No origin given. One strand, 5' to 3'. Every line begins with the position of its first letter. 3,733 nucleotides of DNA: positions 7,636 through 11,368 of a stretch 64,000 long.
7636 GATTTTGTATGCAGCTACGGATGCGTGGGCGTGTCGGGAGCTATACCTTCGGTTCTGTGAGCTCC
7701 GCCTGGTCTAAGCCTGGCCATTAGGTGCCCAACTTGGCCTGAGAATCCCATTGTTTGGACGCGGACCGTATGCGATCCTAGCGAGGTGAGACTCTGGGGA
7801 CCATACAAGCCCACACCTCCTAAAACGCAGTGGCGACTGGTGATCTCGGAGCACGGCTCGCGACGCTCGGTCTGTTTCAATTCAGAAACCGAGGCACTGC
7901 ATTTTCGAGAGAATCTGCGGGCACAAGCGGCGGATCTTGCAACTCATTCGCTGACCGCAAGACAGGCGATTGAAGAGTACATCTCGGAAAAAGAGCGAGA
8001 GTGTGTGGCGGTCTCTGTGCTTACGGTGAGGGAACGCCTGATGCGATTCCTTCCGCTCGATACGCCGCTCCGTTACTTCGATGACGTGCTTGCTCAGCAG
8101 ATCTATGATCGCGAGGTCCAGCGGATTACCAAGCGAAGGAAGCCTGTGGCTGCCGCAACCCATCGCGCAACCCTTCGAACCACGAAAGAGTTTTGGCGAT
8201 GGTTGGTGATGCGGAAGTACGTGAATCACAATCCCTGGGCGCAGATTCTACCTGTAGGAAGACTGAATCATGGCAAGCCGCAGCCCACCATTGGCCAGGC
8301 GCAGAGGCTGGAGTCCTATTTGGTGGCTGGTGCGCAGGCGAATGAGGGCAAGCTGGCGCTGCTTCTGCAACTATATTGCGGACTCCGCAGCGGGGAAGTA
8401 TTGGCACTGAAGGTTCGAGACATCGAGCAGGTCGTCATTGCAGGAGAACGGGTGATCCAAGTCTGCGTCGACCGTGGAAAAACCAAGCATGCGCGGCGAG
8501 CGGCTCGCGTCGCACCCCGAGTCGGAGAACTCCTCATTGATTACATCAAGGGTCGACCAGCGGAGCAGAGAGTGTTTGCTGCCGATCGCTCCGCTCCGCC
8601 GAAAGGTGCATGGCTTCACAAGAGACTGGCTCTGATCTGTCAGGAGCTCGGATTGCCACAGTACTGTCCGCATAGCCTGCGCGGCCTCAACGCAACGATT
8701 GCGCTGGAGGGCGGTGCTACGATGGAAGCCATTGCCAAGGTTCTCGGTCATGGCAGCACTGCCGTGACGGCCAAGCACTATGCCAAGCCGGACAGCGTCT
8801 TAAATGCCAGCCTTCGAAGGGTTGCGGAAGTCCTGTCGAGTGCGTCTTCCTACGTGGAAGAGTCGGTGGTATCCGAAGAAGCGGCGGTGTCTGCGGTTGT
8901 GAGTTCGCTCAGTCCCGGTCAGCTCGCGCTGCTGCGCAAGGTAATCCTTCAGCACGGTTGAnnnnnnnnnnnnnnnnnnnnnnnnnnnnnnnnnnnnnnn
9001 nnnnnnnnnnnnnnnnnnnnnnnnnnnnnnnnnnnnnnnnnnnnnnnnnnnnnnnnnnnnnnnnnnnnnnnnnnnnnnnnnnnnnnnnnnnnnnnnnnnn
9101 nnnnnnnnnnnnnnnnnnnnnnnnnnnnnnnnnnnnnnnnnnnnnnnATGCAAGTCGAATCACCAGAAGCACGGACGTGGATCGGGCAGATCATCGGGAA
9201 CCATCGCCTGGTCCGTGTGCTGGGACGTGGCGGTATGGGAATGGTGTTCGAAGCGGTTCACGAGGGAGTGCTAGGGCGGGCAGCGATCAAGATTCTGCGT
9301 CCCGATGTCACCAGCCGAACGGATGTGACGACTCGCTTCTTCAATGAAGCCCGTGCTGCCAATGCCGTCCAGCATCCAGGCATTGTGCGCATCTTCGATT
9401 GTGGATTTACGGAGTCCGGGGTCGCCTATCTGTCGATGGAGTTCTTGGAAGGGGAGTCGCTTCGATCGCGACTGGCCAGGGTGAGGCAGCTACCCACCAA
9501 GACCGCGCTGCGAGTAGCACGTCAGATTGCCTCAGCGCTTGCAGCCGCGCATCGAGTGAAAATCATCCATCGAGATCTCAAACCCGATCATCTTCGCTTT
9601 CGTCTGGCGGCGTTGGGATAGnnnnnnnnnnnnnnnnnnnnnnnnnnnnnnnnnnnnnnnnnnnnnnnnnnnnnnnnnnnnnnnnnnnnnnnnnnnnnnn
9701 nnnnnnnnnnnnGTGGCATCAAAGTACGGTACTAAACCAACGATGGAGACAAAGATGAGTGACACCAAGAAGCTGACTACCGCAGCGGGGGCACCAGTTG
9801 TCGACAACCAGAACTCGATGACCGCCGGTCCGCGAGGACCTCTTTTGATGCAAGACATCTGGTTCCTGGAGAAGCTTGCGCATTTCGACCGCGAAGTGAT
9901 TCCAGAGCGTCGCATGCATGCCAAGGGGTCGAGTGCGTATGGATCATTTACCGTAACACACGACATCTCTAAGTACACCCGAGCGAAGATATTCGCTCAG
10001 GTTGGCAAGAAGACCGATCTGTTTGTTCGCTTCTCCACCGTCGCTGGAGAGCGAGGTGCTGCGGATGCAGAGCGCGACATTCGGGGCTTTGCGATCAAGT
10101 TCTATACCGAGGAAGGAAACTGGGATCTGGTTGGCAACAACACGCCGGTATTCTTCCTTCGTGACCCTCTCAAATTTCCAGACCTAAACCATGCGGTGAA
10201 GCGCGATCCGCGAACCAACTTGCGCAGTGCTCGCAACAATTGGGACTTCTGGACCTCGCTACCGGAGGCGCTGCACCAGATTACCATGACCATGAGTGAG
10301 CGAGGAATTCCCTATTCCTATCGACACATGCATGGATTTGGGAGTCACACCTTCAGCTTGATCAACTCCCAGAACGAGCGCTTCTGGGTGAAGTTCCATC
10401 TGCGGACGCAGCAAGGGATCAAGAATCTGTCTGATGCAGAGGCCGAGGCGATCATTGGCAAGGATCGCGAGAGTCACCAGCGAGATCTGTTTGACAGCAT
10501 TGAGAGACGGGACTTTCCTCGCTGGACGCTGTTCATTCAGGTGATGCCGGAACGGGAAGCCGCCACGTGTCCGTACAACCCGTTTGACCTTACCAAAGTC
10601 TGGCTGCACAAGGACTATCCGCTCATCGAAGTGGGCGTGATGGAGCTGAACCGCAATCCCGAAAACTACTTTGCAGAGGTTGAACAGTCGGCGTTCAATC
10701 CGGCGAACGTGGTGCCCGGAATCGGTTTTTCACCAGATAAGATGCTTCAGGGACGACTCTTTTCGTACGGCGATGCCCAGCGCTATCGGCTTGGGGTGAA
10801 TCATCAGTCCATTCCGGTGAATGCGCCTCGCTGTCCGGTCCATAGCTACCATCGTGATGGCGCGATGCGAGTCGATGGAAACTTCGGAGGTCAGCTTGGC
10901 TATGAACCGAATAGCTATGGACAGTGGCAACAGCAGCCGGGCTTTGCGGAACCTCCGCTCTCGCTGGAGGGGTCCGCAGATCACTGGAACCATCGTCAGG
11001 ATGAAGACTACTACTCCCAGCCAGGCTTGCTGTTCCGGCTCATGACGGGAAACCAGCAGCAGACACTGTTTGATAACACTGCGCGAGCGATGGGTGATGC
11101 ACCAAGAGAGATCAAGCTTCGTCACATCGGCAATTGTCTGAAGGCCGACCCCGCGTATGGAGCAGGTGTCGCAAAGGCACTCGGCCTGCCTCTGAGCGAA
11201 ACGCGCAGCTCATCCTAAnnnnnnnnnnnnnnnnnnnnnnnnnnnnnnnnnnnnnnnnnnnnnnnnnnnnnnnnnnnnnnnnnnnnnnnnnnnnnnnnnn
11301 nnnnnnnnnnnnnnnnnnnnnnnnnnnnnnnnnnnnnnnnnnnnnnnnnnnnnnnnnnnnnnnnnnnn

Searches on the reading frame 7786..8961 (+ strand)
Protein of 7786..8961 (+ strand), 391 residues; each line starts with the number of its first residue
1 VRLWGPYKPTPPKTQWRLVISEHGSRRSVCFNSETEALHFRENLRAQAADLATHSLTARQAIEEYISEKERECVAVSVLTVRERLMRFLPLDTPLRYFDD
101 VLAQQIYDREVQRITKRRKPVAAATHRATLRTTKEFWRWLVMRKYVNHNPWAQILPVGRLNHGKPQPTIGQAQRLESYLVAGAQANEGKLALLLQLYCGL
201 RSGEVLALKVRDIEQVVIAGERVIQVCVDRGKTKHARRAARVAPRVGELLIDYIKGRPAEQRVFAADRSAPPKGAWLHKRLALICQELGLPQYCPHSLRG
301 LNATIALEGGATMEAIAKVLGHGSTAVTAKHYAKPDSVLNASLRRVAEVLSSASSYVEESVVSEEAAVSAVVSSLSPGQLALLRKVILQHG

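Call 9: search_protein_families(library=pfam, proteins=[window:7786-8961:+], max_evalue=0.001)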
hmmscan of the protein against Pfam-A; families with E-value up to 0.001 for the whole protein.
window:7786-8961:+ (391 aa): 1 family
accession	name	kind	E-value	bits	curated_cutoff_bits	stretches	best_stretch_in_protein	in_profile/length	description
PF00589.27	Phage_integrase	-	1.3e-13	51.5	27.1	1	182-335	18-168/172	Phage integrase family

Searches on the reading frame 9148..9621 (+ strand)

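Call 9: search_protein_families(library=pfam, proteins=[window:9148-9621:+], max_evalue=0.001)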
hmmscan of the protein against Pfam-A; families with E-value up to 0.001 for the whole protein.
window:9148-9621:+ (157 aa): 2 families
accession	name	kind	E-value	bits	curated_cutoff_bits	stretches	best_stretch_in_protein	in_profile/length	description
PF00069.31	Pkinase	-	5.2e-22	78.9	31.7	1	22-147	4-127/263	Protein kinase domain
PF07714.23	PK_Tyr_Ser-Thr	-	8.6e-15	55.2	23.1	1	21-144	3-128/258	Protein tyrosine and serine/threonine kinase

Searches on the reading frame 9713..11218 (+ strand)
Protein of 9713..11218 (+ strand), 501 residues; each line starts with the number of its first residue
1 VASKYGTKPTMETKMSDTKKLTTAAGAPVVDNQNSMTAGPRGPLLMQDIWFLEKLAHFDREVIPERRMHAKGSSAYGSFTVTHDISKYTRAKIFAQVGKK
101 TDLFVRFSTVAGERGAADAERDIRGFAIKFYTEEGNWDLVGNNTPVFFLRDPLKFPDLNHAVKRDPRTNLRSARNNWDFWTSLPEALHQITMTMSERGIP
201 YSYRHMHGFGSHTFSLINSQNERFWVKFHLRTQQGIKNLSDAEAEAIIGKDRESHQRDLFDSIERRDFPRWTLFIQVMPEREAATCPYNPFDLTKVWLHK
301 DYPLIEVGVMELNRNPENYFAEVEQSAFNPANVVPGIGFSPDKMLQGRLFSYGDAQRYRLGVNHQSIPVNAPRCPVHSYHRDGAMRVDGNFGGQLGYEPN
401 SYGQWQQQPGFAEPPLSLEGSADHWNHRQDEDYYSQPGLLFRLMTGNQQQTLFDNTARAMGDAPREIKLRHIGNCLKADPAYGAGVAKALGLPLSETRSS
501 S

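Call 9: search_protein_families(library=pfam, proteins=[window:9713-11218:+], max_evalue=0.001)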
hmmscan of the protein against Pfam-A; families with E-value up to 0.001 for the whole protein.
window:9713-11218:+ (501 aa): 2 families
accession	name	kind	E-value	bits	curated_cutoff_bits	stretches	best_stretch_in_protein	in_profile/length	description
PF00199.24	Catalase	-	6.8e-192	638.1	25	1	22-403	1-382/383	Catalase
PF06628.17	Catalase-rel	-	3.4e-20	72.4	30.1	1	430-490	4-65/65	Catalase-related immune-responsive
